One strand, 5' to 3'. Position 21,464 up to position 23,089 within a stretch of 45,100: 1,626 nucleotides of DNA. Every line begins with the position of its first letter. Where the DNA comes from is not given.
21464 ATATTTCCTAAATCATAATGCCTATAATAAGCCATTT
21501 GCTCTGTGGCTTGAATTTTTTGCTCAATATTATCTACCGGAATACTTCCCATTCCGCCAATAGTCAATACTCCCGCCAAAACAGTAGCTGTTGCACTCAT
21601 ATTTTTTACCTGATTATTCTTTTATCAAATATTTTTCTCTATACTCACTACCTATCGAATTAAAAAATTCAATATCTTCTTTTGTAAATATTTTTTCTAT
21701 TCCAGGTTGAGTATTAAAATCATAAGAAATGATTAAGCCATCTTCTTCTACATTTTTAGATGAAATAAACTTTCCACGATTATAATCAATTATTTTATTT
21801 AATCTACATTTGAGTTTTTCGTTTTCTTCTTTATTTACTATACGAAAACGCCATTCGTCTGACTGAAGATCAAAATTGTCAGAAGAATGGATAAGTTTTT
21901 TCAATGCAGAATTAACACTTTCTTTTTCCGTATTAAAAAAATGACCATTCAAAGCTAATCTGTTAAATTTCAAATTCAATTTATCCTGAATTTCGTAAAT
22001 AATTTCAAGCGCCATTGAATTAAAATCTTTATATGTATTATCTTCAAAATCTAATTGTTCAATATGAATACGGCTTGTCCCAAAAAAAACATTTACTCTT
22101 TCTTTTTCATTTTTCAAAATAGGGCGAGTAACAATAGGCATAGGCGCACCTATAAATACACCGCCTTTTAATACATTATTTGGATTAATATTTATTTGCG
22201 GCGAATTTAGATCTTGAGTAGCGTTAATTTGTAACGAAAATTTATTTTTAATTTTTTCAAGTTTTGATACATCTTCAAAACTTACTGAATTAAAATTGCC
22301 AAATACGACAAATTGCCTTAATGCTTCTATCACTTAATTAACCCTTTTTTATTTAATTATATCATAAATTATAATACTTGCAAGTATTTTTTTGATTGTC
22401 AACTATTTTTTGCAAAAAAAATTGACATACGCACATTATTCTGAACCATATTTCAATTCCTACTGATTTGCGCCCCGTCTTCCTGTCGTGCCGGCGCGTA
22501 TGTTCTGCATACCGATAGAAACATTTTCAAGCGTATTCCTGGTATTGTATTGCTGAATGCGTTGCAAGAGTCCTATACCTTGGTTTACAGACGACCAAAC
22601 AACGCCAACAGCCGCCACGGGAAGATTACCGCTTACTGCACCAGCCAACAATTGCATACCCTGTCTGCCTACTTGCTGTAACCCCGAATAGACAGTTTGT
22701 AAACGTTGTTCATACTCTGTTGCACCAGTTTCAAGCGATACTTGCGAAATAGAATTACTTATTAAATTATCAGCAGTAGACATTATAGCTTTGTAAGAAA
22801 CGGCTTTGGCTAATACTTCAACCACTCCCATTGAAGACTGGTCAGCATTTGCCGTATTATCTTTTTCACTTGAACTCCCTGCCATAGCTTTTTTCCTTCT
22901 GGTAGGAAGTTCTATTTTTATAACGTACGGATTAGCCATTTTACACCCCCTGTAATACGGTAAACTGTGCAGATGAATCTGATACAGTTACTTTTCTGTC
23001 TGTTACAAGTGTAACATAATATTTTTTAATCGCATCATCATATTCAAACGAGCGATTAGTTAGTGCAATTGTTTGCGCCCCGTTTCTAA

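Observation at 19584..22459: AT-rich, self-regulated accessory island inserted in the middle of the tail module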

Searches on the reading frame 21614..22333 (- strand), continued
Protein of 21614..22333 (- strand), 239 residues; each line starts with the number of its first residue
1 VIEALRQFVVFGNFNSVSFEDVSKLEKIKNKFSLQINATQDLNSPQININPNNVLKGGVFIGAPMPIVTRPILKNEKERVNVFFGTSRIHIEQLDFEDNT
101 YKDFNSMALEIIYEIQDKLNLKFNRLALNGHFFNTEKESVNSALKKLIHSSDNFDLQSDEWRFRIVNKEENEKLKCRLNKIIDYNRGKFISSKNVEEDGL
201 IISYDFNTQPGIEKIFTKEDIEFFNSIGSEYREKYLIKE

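Call 96: find_related_loci(query=A7, collection=genome_contigs, flank=6000)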
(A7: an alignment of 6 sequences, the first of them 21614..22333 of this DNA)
Query A7 (239 aa) in genome_contigs; peptide patterns used: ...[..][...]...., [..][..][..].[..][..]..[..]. (x = any residue, [..] = any of these).
39 stretches matched a pattern; 3 encode a relative of the query (tblastn E <= 1e-3); 3 distinct loci.
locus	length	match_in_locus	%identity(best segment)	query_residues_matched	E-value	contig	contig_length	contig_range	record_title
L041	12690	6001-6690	39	1-236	2e-55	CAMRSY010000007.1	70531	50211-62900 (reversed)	MAG TPA_asm: uncultured Clostridia bacterium isolate SRR13573580_bin.13_metawrap_v1.3_MAG genome assembly, contig: NODE.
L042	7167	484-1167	43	1-232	7e-53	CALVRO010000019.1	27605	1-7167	MAG: uncultured Clostridia bacterium isolate BRZ_BE__bin69 genome assembly, contig: BRZ_BE__NODE_1188_length_27605_cov_6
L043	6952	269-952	42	1-232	6e-52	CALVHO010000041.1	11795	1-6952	MAG: uncultured Clostridia bacterium isolate BRZ_P__bin41 genome assembly, contig: BRZ_P__NODE_5286_length_11795_cov_11.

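Call 99: search_protein_families(library=pfam, proteins=[L041:69-1433:+, L041:1531-2073:+, L041:2444-4078:+, L041:4577-5752:+, L041:8705-11113:-, L042:2929-3792:-, L042:4009-4920:+, L042:5019-5912:-, L042:6179-6907:-], max_evalue=0.001)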
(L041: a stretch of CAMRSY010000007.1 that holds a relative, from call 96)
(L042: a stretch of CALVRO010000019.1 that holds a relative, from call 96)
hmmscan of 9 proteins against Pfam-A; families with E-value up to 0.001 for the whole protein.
L041:69-1433:+ (454 aa): 3 families
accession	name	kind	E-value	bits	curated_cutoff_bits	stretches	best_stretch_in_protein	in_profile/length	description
PF19044.6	P-loop_TraG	-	1.3e-21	77.2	25.8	1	57-384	12-315/413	TraG P-loop domain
PF01935.23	DUF87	-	4.2e-10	40.5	23.2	1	76-285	28-214/220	Helicase HerA, central domain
PF12846.13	AAA_10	-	1.1e-06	28.4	27.5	1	66-118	16-68/362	AAA-like domain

L041:1531-2073:+ (180 aa): 1 family
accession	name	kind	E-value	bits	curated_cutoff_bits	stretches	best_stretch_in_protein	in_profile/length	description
PF13306.12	LRR_5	-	2.1e-11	44.2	27.7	1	91-145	6-58/127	BspA type Leucine rich repeat region (6 copies)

L041:2444-4078:+ (544 aa): 1 family
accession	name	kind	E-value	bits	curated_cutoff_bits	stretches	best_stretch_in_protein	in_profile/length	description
PF11185.13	DUF2971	-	1.5e-10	42.7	22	1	241-325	1-89/89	Protein of unknown function (DUF2971)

L041:4577-5752:+ (391 aa): 1 family
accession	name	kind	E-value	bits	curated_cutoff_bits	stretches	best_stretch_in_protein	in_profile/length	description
PF04055.27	Radical_SAM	-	1.5e-15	58.2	29.5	1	70-210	1-143/166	Radical SAM superfamily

L041:8705-11113:- (802 aa): 5 families
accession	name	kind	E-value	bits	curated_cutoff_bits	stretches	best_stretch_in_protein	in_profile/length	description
PF13603.12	tRNA-synt_1_2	-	9.4e-67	224.5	25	1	221-401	1-185/185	Leucyl-tRNA synthetase, editing domain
PF00133.28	tRNA-synt_1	-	9.3e-48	163.4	22.7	2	13-224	2-225/414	tRNA synthetases class I (I, L, M and V)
PF09334.17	tRNA-synt_1g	-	4.3e-23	82.1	20.1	2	40-172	6-135/391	tRNA synthetases class I (M)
PF08264.19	Anticodon_1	-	7.7e-20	71.7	25.1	1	645-764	2-143/148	Anticodon-binding domain of tRNA ligase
PF01406.26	tRNA-synt_1e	-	7.9e-08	32.4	27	1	557-601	236-279/301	tRNA synthetases class I (C) catalytic domain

L042:2929-3792:- (287 aa): 0 families

L042:4009-4920:+ (303 aa): 0 families

L042:5019-5912:- (297 aa): 1 family
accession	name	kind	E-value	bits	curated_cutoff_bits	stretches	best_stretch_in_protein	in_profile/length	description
PF02146.23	SIR2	-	2.1e-53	181.4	24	1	79-253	1-180/180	Sir2 family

L042:6179-6907:- (242 aa): 0 families

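Call 100: search_solved_structures(query=A9, max_evalue=10, show_alignments=2)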
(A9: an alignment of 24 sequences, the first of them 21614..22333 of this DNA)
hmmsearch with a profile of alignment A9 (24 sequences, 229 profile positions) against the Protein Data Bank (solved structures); distinct sequences matched with E-value up to 10: 1.
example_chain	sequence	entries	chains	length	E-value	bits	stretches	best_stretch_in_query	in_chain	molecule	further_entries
9m3i_C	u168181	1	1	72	0.36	13.5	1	127-167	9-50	Transcriptional regulatory protein LGE1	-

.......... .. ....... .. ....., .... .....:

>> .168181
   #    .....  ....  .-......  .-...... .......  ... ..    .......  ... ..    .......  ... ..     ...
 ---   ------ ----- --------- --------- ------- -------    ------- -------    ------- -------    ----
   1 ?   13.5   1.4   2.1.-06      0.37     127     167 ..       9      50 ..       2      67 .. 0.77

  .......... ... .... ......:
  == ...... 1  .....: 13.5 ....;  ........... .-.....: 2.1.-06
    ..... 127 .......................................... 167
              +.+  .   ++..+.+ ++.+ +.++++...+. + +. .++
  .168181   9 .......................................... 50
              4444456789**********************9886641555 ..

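Call 103: fold_search(model_id=the predicted structure, library=viral)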
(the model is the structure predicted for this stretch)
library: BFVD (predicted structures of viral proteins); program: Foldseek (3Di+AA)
matches with E <= 10: 901; with E <= 0.001: 6
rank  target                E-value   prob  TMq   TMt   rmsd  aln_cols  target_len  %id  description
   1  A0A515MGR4            1.5e-06  1.00  0.52  0.60   6.9       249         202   12  (no name in the UniProt tables at hand)
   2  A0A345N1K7            1.4e-04  0.99  0.30  0.26  13.2       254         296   12  (no name in the UniProt tables at hand)
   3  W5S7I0                1.5e-04  0.99  0.31  0.23  12.2       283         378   10  (no name in the UniProt tables at hand)
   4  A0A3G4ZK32            2.1e-04  1.00  0.29  0.33  12.7       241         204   14  Uncharacterized protein [Terrestrivirus sp.]
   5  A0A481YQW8            3.3e-04  0.97  0.26  0.07  13.2       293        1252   10  Early transcription factor large subunit-like protein [Marseillevirus LCMAC101]
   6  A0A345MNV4            3.7e-04  0.97  0.28  0.25  12.8       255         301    8  (no name in the UniProt tables at hand)
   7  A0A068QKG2            1.1e-03  0.84  0.25  0.20  20.3       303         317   10  Uncharacterized protein [Armadillidium vulgare iridescent virus]
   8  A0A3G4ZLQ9            1.4e-03  0.92  0.27  0.19  15.4       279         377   12  TATA box binding protein [Terrestrivirus sp.]
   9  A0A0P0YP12            2.6e-03  0.96  0.28  0.11  14.4       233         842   11  (no name in the UniProt tables at hand)
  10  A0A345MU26            2.9e-03  0.87  0.27  0.20  14.4       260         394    8  (no name in the UniProt tables at hand)
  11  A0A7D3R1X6            5.9e-03  0.87  0.28  0.29  12.7       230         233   12  Uncharacterized protein [Fadolivirus FV1/VV64]
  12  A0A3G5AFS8            6.2e-03  0.98  0.23  0.35  11.2       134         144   16  Uncharacterized protein [Solivirus sp.]
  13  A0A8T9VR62            7.3e-03  0.77  0.28  0.25  17.3       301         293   10  (no name in the UniProt tables at hand)
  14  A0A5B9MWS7            7.7e-03  0.21  0.16  0.18  21.0       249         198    8  (no name in the UniProt tables at hand)
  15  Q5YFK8                9.6e-03  0.60  0.26  0.08  14.5       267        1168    7  Uncharacterized protein [Singapore grouper iridovirus]
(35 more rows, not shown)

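Call 124: search_protein_families(library=padloc, alignment_id=A9, max_evalue=0.01)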
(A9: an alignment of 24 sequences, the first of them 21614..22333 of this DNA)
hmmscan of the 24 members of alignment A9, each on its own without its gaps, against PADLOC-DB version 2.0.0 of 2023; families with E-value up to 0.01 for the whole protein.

A. member 1, window:21614-22333:- (239 aa): 0 families

B. families by the number of members that match (of 24 scanned): 1 family
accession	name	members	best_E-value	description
PDLC03600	REase_MTase_IIG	1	0.0014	Type IIG restriction enzyme-methyltransferase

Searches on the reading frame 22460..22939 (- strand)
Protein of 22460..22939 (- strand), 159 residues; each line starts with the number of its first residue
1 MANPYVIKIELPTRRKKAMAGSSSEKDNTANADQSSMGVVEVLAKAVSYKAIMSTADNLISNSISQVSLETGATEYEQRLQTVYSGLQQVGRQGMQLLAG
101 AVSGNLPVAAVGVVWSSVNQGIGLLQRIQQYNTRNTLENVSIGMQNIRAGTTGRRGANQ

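Call 3: search_protein_families(library=pfam, proteins=[window:22460-22939:-], max_evalue=1)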
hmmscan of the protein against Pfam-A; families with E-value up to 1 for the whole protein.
window:22460-22939:- (159 aa): 0 families

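Call 5: search_protein_families(library=phrogs, proteins=[window:22460-22939:-], max_evalue=0.1)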
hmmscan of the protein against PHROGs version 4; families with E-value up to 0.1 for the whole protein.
window:22460-22939:- (159 aa): 2 families
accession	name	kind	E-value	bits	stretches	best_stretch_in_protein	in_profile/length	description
phrog_5982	-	unknown function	0.03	13.1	0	23-98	948-1023/1030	-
phrog_18494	-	unknown function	0.095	14.1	0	40-61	2-23/99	-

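Call 12: search_protein_families(library=ncbifam, proteins=[window:22460-22939:-], max_evalue=1)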
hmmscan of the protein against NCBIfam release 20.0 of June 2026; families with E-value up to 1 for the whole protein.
window:22460-22939:- (159 aa): 0 families
